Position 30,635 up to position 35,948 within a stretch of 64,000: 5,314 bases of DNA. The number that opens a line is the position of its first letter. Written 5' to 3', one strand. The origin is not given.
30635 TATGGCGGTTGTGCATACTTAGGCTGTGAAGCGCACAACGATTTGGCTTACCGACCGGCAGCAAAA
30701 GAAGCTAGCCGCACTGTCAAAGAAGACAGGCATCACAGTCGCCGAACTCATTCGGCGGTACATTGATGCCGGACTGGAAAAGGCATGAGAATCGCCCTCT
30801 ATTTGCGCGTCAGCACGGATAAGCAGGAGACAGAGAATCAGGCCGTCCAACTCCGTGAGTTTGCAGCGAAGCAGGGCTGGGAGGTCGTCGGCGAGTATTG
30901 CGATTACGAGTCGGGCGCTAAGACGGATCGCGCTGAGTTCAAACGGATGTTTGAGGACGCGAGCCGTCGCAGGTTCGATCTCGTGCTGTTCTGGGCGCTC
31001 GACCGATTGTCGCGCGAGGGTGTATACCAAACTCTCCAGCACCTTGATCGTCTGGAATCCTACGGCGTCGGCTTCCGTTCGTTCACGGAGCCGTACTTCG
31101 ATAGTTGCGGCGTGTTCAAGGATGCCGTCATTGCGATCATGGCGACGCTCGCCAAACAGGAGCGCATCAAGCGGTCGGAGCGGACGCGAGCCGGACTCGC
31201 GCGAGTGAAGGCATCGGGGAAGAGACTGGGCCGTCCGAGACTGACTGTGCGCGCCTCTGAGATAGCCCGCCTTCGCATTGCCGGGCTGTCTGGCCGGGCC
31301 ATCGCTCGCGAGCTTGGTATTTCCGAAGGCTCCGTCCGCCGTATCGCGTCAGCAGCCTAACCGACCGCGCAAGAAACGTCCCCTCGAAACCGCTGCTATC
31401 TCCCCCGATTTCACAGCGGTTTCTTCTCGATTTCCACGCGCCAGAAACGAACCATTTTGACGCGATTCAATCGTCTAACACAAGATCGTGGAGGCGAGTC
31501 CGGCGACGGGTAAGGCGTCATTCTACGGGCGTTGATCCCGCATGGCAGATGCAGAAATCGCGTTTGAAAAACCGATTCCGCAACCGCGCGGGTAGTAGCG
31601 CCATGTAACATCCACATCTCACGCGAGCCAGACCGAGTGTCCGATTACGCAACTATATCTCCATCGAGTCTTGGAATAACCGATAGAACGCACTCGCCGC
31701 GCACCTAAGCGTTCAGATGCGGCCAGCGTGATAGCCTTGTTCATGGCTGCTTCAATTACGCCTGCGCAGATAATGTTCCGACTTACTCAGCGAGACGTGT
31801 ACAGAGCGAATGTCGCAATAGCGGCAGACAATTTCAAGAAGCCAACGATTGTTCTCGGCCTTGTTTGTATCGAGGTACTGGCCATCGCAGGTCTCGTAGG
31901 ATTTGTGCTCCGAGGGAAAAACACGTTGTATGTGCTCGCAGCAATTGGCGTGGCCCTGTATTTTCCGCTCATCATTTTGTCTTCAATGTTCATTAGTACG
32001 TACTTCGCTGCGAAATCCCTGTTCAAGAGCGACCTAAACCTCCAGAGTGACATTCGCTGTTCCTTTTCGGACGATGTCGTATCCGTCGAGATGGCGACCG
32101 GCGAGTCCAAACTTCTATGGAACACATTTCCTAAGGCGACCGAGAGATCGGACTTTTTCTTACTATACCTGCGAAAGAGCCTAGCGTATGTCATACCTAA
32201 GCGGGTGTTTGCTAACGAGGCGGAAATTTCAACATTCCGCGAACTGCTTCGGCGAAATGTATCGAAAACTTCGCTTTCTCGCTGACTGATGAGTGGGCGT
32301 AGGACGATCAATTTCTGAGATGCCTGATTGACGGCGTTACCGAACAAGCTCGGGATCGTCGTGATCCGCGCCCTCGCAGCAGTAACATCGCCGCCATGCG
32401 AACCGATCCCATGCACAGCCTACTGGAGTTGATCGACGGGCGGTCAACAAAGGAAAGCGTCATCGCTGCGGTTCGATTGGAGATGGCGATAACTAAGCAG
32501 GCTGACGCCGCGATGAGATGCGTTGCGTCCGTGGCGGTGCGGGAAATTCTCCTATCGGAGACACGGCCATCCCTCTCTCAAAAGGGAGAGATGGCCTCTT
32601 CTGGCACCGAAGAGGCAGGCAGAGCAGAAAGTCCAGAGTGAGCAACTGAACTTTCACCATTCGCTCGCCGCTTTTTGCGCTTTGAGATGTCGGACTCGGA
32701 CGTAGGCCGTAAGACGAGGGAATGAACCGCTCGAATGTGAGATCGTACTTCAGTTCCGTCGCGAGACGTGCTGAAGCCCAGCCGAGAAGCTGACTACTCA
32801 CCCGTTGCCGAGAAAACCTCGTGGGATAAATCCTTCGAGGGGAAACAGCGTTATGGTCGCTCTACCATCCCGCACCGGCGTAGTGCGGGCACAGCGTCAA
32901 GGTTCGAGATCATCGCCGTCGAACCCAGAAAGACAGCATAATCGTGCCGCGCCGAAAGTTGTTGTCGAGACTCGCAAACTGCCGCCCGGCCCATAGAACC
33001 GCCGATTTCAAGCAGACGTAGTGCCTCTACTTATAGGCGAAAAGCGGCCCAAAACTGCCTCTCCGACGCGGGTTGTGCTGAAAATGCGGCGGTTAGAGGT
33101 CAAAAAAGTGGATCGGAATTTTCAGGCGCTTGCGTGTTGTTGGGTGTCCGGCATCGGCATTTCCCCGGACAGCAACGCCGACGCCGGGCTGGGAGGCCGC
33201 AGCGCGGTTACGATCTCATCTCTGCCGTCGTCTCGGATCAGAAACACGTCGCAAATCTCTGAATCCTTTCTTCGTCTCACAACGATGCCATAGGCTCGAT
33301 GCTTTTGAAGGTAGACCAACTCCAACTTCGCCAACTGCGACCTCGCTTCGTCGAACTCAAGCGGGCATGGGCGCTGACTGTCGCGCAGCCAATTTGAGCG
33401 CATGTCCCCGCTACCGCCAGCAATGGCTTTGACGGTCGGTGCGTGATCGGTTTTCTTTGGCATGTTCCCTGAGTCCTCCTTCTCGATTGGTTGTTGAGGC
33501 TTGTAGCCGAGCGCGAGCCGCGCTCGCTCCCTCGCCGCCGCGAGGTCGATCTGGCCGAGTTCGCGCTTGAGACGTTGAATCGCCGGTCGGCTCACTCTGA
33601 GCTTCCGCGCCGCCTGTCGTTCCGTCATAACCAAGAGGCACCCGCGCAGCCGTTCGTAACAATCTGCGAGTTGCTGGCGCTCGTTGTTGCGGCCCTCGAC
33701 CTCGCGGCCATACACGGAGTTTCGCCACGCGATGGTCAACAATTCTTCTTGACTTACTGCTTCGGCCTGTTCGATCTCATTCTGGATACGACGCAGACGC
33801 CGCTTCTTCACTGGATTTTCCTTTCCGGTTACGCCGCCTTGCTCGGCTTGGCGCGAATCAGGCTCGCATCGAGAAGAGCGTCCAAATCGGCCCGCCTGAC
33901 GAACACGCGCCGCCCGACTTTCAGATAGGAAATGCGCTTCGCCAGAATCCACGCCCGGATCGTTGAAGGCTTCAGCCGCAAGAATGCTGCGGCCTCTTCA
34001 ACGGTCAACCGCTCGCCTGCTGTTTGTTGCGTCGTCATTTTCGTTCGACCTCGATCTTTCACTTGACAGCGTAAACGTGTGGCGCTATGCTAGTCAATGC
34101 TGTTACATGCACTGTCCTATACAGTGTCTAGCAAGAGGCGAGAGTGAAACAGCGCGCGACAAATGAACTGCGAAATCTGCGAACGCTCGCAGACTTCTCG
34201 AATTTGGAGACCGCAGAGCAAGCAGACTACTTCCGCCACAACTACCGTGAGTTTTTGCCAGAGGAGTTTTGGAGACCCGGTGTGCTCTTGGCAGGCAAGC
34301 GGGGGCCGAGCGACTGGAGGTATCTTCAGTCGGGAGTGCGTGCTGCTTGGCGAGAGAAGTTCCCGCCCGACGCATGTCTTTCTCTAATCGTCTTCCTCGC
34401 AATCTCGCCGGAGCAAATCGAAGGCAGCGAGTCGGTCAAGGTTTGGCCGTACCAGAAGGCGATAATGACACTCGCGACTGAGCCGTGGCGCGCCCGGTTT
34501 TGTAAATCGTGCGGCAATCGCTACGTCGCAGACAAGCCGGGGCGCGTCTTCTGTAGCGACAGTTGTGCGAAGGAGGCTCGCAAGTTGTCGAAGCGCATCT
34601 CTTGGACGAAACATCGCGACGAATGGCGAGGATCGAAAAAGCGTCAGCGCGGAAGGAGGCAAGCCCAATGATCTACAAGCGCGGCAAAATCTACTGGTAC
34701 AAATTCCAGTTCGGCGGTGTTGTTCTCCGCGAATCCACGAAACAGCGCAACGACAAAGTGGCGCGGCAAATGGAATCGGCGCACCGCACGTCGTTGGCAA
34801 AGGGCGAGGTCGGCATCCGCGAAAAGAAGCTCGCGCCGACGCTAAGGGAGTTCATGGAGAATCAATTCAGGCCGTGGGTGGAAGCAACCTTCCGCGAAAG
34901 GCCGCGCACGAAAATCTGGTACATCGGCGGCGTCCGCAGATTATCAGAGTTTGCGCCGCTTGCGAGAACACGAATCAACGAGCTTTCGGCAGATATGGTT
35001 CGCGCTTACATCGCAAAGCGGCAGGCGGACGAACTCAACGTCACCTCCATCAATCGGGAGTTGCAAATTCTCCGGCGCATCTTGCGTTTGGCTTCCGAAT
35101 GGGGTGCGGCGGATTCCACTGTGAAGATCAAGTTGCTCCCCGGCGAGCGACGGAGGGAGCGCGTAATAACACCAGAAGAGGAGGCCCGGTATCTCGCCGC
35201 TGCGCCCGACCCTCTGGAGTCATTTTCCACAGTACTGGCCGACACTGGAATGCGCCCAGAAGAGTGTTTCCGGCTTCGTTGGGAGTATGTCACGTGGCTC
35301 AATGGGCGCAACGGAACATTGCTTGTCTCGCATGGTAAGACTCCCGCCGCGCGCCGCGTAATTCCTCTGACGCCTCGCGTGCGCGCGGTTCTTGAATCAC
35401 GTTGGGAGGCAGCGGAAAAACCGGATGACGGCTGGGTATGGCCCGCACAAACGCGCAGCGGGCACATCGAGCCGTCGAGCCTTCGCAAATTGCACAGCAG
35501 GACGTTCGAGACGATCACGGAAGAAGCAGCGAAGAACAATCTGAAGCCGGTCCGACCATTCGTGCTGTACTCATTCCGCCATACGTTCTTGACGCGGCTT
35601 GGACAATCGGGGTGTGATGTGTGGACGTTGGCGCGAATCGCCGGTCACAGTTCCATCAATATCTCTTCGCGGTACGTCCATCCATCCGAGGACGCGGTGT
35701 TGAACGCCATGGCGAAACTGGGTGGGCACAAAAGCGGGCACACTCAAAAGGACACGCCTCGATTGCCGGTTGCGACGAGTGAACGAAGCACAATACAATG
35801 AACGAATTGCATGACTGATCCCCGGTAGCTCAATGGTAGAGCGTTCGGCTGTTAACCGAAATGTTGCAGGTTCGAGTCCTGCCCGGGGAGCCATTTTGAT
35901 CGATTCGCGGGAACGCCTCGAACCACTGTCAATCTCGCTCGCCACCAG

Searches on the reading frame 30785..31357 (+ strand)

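Call 3: search_protein_families(library=pfam, proteins=[window:30785-31357:+], max_evalue=0.01)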
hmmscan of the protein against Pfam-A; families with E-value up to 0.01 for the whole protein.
window:30785-31357:+ (191 aa): 5 families
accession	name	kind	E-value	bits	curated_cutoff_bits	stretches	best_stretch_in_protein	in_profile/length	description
PF00239.26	Resolvase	-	2.5e-34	118.9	23.3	1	3-146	1-144/145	Resolvase, N terminal domain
PF13384.12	HTH_23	-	3.5e-05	23.9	24.6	1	154-187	5-37/50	Homeodomain-like domain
PF08281.18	Sigma70_r4_2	-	0.00027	20.9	25.7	1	162-186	20-45/54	Sigma-70, region 4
PF00196.25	GerE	-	0.00049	20.1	23.5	1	153-185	3-35/57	Bacterial regulatory proteins, luxR family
PF13518.12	HTH_28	-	0.0032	18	25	1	159-187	4-32/52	Helix-turn-helix domain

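Call 4: search_protein_families(library=padloc, proteins=[window:30785-31357:+], max_evalue=0.01)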
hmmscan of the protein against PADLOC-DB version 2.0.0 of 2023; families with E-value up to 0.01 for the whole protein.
window:30785-31357:+ (191 aa): 0 families

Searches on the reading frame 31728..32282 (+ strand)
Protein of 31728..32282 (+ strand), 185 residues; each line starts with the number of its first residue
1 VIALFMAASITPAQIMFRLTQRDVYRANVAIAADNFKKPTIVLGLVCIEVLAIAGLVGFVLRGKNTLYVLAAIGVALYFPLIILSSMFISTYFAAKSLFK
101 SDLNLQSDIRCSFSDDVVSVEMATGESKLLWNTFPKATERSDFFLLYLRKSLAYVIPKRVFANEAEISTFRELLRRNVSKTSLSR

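Call 79: search_protein_families(library=pfam, proteins=[window:31728-32282:+], max_evalue=0.01)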
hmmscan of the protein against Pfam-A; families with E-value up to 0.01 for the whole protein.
window:31728-32282:+ (185 aa): 1 family
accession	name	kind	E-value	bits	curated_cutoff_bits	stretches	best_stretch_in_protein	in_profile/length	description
PF14317.12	YcxB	-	4.5e-10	39.6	23.3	1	124-174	12-61/61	YcxB-like protein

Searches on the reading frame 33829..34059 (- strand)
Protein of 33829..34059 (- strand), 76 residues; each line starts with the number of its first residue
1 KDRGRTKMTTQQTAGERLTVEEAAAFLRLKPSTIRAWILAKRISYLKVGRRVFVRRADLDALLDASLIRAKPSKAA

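Call 79: search_protein_families(library=pfam, proteins=[window:33829-34059:-], max_evalue=0.01)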
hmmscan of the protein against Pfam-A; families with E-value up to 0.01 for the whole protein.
window:33829-34059:- (76 aa): 1 family
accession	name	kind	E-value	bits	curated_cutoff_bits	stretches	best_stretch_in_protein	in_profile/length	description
PF12728.13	HTH_17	-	9.3e-14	51.9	27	1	18-64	2-48/51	Helix-turn-helix domain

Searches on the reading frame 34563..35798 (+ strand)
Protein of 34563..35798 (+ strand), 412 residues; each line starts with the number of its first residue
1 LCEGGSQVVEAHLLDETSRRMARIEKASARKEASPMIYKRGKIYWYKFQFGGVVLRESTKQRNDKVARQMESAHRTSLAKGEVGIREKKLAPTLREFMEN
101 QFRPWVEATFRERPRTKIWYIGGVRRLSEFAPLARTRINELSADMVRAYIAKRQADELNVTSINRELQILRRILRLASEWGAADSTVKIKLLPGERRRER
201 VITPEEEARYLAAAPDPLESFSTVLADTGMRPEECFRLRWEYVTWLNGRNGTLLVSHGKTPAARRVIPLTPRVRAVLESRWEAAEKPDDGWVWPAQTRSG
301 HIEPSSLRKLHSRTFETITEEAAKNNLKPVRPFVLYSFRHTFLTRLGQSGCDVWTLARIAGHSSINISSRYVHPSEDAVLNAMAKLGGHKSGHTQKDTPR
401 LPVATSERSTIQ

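Call 79: search_protein_families(library=pfam, proteins=[window:34563-35798:+], max_evalue=0.01)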
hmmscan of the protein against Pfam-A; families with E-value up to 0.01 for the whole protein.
window:34563-35798:+ (412 aa): 4 families
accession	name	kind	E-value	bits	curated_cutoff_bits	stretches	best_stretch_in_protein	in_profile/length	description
PF00589.27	Phage_integrase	-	9e-20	71.6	27.1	1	202-375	3-169/172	Phage integrase family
PF02899.23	Phage_int_SAM_1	-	0.00014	22.5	22.3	1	114-175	16-77/83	Phage integrase, N-terminal SAM-like domain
PF13102.12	Phage_int_SAM_5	-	0.0061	17.3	22.3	0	112-185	17-90/98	Phage integrase SAM-like domain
PF12834.13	Phage_int_SAM_2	-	0.0082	17.1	22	0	137-177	45-85/91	Phage integrase, N-terminal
